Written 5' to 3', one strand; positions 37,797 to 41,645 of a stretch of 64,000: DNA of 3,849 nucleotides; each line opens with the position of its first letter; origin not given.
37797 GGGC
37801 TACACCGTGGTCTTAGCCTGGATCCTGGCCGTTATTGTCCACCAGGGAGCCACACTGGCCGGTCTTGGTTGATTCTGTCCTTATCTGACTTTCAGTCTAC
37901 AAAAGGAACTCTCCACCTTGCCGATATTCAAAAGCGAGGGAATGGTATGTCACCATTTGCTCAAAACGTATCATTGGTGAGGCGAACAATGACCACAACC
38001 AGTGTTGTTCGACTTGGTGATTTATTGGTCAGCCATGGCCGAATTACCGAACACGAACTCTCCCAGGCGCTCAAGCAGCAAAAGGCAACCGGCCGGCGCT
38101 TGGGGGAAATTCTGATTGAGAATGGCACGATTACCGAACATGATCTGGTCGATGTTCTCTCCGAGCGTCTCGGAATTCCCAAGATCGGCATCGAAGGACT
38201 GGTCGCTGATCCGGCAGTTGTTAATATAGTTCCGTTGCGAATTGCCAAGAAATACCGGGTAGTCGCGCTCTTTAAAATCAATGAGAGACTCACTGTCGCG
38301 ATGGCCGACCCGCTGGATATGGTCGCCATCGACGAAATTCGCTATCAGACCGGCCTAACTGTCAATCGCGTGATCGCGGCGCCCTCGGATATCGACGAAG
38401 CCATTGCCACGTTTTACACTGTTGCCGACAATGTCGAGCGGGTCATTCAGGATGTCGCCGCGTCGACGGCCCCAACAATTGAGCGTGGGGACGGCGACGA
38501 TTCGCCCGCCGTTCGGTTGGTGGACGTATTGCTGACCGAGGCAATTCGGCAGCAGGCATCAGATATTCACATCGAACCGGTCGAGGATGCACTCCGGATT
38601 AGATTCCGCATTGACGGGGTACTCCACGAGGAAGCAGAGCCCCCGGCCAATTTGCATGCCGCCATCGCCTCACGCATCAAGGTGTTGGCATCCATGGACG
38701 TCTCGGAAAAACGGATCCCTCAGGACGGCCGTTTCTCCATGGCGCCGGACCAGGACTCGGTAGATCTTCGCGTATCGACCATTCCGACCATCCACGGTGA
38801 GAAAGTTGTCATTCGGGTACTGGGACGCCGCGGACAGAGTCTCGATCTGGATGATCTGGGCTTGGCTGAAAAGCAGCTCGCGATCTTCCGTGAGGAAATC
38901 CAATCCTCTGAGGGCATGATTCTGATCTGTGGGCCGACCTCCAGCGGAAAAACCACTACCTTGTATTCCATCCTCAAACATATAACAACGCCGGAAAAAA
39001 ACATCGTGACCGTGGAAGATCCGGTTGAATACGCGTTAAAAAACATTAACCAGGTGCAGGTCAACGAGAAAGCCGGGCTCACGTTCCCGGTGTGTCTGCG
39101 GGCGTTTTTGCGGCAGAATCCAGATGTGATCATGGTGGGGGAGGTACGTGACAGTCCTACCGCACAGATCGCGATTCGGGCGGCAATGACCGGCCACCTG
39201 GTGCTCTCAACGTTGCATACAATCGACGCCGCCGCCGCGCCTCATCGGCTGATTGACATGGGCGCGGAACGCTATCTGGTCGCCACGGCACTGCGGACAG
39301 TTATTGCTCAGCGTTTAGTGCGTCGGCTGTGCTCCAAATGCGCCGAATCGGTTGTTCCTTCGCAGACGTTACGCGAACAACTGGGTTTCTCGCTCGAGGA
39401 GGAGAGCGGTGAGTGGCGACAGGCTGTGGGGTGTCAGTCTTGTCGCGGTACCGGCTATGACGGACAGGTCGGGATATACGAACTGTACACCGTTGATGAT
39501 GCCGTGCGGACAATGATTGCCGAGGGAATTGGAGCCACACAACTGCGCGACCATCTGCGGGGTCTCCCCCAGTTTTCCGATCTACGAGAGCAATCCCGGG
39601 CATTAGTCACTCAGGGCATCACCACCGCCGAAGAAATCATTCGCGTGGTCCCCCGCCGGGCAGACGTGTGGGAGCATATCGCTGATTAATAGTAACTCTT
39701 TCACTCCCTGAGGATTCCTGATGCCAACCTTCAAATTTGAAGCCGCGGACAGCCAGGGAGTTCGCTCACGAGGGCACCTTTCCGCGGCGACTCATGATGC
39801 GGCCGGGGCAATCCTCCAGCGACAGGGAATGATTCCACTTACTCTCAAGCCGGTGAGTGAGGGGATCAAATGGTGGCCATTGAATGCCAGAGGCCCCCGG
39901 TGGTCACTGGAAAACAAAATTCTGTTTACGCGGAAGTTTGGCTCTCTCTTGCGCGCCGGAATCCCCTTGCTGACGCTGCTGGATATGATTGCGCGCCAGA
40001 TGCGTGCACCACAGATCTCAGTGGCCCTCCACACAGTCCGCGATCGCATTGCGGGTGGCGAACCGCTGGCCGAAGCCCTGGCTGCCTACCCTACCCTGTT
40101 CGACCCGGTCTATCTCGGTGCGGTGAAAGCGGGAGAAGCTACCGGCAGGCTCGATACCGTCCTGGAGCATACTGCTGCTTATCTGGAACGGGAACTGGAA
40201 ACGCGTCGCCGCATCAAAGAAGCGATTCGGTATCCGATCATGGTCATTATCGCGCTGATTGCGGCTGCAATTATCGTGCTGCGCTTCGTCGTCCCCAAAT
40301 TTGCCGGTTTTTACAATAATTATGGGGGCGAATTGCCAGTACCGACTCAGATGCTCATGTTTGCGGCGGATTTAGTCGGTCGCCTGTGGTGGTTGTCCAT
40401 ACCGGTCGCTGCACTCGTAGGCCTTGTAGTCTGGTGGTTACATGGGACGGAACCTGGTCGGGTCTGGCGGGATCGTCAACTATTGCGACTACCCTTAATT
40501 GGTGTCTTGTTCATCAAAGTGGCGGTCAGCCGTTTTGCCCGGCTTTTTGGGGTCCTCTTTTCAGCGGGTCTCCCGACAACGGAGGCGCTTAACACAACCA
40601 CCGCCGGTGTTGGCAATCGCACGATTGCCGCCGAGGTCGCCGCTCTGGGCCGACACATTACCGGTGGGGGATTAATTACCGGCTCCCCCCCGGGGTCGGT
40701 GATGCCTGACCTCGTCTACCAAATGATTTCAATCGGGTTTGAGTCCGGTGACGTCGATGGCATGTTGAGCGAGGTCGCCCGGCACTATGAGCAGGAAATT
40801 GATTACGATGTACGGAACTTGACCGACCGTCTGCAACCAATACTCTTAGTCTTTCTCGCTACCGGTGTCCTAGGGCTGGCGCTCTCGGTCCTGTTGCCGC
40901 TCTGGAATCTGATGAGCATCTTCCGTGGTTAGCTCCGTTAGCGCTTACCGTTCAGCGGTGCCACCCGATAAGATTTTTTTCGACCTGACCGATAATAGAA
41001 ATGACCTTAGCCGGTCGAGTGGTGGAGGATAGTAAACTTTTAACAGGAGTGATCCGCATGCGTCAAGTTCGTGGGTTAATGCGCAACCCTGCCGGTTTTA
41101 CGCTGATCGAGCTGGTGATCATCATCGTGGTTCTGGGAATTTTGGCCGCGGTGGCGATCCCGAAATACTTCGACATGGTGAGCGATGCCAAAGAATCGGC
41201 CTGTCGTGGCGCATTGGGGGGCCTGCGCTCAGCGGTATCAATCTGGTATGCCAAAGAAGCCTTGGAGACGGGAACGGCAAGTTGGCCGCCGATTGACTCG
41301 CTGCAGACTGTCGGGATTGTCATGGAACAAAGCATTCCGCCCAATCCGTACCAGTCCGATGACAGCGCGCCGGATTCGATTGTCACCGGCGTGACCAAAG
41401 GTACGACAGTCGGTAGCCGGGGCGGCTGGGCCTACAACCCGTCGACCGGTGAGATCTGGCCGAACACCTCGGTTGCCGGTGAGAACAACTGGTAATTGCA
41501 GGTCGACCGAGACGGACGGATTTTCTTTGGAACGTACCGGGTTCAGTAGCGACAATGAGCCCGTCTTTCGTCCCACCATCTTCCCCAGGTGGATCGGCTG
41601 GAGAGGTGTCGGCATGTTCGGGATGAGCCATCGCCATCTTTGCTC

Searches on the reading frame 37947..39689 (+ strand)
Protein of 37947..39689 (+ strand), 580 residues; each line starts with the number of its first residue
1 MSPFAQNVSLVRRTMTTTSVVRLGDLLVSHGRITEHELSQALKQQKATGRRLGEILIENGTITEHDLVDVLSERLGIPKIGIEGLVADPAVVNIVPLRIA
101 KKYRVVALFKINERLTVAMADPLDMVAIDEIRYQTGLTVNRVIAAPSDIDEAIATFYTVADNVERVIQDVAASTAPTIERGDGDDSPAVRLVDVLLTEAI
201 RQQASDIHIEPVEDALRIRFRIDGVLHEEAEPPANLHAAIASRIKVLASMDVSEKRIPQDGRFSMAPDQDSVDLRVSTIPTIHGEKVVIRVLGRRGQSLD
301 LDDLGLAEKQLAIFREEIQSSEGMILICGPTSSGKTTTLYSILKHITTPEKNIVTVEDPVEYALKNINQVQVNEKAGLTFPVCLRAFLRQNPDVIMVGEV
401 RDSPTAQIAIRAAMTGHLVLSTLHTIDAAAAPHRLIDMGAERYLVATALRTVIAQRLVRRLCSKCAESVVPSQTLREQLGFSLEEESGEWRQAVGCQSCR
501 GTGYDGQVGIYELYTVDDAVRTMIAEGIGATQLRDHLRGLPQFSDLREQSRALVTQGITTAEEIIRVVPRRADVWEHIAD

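Call 6: search_protein_families(library=pfam, proteins=[window:37947-39689:+], max_evalue=0.001)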
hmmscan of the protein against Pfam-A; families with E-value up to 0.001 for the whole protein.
window:37947-39689:+ (580 aa): 3 families
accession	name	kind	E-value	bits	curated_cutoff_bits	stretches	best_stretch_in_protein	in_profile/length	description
PF00437.27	T2SSE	-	4.5e-133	443.9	24.9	1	184-566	4-370/370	Type II/IV secretion system protein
PF05157.20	MshEN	-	1.4e-19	70.3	23.1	1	75-157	1-84/90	MshEN domain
PF13439.12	Glyco_transf_4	-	0.001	19.6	28.5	0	377-479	57-148/170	Glycosyltransferase Family 4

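Call 26: search_protein_families(library=ncbifam, proteins=[window:37947-39689:+], max_evalue=0.001)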
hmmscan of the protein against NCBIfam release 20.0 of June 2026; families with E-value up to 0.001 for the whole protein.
window:37947-39689:+ (580 aa): 23 families
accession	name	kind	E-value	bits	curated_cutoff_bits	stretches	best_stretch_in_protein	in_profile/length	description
TIGR02538.1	type_IV_pilB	equivalog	2.2e-171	571.3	675.65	1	23-567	2-561/564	type IV-A pilus assembly ATPase PilB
TIGR02533.1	type_II_gspE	equivalog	4.6e-162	540.1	630.25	1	94-567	3-485/486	type II secretion system ATPase GspE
NF007755.0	PRK10436.1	equivalog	7.1e-137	456.8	617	1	99-569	13-460/465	type II secretion system protein GspE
NF053534.1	T4PilAsmATPsTfpB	equivalog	5.1e-136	454.4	850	1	54-569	55-583/584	type IV pilus assembly ATPase TfpB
NF041000.1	ATPase_ComGA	equivalog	4.1e-81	271.9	300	1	195-459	3-266/267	competence type IV pilus ATPase ComGA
TIGR01420.1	pilT_fam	subfamily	8.6e-51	173.2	319.1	1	194-461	4-271/343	PilT/PilU family type 4a pilus ATPase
TIGR02525.1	plasmid_TraJ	equivalog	2.6e-27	95.8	368.3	1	317-460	144-300/372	plasmid transfer ATPase TraJ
NF053729.1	c-di-GMP_motif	domain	6.7e-21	73.8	38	1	22-73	1-52/53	cyclic di-GMP-binding domain-containing protein, MshE-related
NF058587.1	archaellum_moto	equivalog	3.4e-19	69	550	1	320-428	273-386/527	archaellum flagellar ATPase motor FlaI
NF012033.0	PRK15489.1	equivalog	1.1e-18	66.8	537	1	20-166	490-636/703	glycosyl transferase family protein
TIGR02524.1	dot_icm_DotB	equivalog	1.2e-18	67.5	463.3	1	316-461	128-288/358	Dot/Icm type IV secretion system ATPase DotB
TIGR02788.1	VirB11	equivalog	5.9e-18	64.9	249.95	1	315-441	138-268/308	P-type DNA transfer ATPase VirB11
NF008411.1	PRK11234.1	equivalog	1.8e-17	63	1170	1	21-162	482-622/723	cyclic di-3',5'-guanylate-activated glycosyltransferase NfrB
TIGR02782.1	TrbB_P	equivalog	2.6e-17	63.1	304.55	1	306-453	121-268/303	P-type conjugative transfer ATPase TrbB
TIGR03819.1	heli_sec_ATPase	hypoth_equivalog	5e-16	58.8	373.15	1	240-455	99-317/340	TadA family conjugal transfer-associated ATPase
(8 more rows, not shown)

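Call 61: search_solved_structures(query=window:37947-39689:+, max_evalue=1e-20)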
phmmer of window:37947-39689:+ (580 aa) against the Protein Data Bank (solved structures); distinct sequences matched with E-value up to 1e-20: 20.
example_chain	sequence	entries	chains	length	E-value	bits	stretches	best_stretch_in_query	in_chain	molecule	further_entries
5zfr_A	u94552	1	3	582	4e-143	480.8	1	20-568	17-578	Type IV pilus biogenesis ATPase PilB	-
6f8l_G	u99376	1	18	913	2.9e-142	477.9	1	23-566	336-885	Type IV pilus assembly protein PilF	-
6olj_C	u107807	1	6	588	1.5e-141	475.6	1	20-568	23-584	Type IV pilus biogenesis ATPase PilB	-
5tsg_B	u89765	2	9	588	1.7e-141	475.4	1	20-568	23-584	Type IV pilus biogenesis ATPase PilB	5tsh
3jc8_Ba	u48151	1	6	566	8.7e-134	450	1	22-566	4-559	Type IV-A pilus assembly ATPase PilB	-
4ksr_A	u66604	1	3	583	9.8e-106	357.4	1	183-569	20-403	Type II secretion system protein E, Hemolysin-coregulated protein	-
4kss_A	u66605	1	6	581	9.9e-106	357.4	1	183-569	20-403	Type II secretion system protein E, hemolysin-coregulated protein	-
1p9r_A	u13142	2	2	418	2.2e-105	356.2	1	183-566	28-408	General secretion pathway protein E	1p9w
5oiu_A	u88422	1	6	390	2.8e-105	355.9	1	184-565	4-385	Type IV pilus assembly protein PilF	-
6ejf_A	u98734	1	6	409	1.8e-104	353.3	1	188-566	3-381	Type IV pilus assembly protein PilF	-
5it5_F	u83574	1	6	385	2.2e-104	353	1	188-565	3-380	ATP binding motif-containing protein PilF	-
4pht_A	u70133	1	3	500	2.3e-104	352.9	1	95-568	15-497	General secretory pathway protein E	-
5fl3_A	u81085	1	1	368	1.1e-31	113.1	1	196-461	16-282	PILI RETRACTION PROTEIN PILT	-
2ewv_A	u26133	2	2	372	7.4e-30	107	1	196-476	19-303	twitching motility protein PilT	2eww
2gsz_A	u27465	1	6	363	1.2e-29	106.4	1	296-476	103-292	twitching motility protein PilT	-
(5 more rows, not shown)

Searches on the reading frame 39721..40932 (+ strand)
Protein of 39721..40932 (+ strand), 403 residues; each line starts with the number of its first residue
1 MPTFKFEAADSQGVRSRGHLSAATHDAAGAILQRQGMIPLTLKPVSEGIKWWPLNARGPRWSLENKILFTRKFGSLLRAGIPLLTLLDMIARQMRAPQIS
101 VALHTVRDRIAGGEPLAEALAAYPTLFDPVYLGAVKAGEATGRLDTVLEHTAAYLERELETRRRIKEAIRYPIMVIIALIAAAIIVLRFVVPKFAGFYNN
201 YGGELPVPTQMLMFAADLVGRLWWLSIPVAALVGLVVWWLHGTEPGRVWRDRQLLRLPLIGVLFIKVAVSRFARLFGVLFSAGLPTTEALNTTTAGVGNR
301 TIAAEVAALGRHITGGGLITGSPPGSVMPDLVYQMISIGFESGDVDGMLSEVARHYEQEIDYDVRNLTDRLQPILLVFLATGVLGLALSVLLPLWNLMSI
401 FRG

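Call 6: search_protein_families(library=pfam, proteins=[window:39721-40932:+], max_evalue=0.001)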
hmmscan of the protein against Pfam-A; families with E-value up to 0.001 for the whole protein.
window:39721-40932:+ (403 aa): 1 family
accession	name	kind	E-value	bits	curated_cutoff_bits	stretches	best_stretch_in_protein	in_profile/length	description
PF00482.28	T2SSF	-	6.6e-49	165.5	25.2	2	69-192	1-125/125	Type II secretion system (T2SS), protein F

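Call 26: search_protein_families(library=ncbifam, proteins=[window:39721-40932:+], max_evalue=0.001)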
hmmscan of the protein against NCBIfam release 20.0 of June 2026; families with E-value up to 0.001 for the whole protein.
window:39721-40932:+ (403 aa): 6 families
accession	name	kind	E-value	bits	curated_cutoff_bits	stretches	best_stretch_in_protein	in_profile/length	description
TIGR02120.1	GspF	equivalog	3e-90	303.4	424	1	4-398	1-398/401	type II secretion system inner membrane protein GspF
NF052607.1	T4PiliAsmPilCThrm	equivalog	8.7e-74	249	700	1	1-399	1-402/406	type IV pilus assembly protein PilC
NF052606.1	T4PiliAsmPilCMyx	equivalog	9.3e-74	248.7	700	1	2-398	20-415/419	type IV pilus assembly protein PilC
NF047826.1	T3SSXpsF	equivalog_domain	3.7e-62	210.4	650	1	1-399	1-402/405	type II secretion system protein XpsF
NF007861.0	PRK10573.1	equivalog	1.5e-61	208.7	401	1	4-401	7-398/401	protein transport protein HofC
NF041012.2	T4P_ComGB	equivalog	5.9e-32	111.3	240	1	65-398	2-331/332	competence type IV pilus assembly protein ComGB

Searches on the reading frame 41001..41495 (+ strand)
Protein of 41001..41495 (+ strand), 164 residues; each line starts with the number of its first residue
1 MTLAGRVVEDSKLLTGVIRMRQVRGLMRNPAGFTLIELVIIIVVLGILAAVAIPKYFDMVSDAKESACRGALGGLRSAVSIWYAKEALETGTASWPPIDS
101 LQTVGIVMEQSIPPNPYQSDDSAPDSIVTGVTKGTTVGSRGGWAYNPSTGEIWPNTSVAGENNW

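Call 6: search_protein_families(library=pfam, proteins=[window:41001-41495:+], max_evalue=0.001)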
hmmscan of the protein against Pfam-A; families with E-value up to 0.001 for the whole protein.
window:41001-41495:+ (164 aa): 1 family
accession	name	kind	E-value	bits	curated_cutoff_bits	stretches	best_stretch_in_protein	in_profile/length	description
PF07963.17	N_methyl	-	1.9e-07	30.8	21.2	1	27-53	1-27/27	Prokaryotic N-terminal methylation motif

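Call 26: search_protein_families(library=ncbifam, proteins=[window:41001-41495:+], max_evalue=0.001)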
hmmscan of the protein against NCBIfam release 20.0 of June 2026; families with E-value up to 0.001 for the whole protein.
window:41001-41495:+ (164 aa): 6 families
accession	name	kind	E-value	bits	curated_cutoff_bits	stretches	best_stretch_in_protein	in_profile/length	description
TIGR01710.1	typeII_sec_gspG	equivalog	2.5e-09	37.3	88.85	1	32-81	2-51/134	type II secretion system major pseudopilin GspG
NF041775.1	typeIV_PilA_Myxo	equivalog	3.6e-09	36.9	400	1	23-80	4-60/214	type IV pilin protein PilA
NF007862.0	PRK10574.1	equivalog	1.3e-06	28.6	138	1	28-66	2-40/145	prepilin peptidase-dependent pilin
NF040999.1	pilin_ComGC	equivalog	0.0001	22.4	75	1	31-79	2-50/84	competence type IV pilus major pilin ComGC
TIGR01708.2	typeII_sec_gspH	equivalog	0.0002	21.4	80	1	31-55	2-26/169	type II secretion system minor pseudopilin GspH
TIGR02532.1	IV_pilin_GFxxxE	domain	0.00055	19.7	16.3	1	31-53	2-24/24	prepilin-type N-terminal cleavage/methylation domain-containing protein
